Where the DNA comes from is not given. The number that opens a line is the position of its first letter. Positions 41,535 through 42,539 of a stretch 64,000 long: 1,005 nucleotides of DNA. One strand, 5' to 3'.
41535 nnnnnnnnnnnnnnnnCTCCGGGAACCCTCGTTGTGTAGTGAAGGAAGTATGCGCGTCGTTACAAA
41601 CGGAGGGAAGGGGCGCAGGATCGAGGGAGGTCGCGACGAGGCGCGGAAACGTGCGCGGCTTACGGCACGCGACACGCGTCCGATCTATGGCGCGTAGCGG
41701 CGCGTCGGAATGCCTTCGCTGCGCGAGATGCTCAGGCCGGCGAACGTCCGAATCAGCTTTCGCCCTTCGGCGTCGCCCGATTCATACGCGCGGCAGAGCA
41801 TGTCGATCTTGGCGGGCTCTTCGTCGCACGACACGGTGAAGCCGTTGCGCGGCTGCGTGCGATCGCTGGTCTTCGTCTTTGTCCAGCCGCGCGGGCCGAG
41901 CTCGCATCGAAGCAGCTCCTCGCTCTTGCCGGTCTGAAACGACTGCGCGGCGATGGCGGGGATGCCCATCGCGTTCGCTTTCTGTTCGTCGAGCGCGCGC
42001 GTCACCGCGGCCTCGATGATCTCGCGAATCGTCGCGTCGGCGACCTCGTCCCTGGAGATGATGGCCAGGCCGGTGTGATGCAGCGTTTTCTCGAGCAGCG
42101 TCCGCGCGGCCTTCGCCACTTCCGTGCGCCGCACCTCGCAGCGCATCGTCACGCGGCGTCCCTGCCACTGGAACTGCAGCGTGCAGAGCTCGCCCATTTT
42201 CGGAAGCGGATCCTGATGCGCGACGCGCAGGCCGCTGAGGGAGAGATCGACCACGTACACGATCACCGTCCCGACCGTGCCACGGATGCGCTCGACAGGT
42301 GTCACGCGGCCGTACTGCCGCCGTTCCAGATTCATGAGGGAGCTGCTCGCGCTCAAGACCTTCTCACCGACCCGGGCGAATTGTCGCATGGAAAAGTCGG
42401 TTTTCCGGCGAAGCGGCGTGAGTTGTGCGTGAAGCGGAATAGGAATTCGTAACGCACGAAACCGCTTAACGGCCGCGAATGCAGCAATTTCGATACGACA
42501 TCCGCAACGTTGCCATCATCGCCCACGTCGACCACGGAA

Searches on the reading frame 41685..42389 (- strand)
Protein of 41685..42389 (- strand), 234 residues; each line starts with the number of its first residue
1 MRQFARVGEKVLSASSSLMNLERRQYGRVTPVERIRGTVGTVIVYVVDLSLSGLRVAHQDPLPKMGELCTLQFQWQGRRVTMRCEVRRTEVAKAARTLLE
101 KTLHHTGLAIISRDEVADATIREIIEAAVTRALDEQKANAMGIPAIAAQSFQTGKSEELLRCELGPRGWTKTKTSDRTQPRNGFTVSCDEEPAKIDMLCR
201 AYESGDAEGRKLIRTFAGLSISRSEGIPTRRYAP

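Call 35: search_protein_families(library=pfam, proteins=[window:41685-42389:-], max_evalue=0.001)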
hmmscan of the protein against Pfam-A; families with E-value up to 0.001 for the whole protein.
window:41685-42389:- (234 aa): 1 family
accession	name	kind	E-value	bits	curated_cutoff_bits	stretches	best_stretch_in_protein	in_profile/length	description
PF07238.19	PilZ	-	1.5e-06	28.9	22.5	1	22-124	1-99/102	PilZ domain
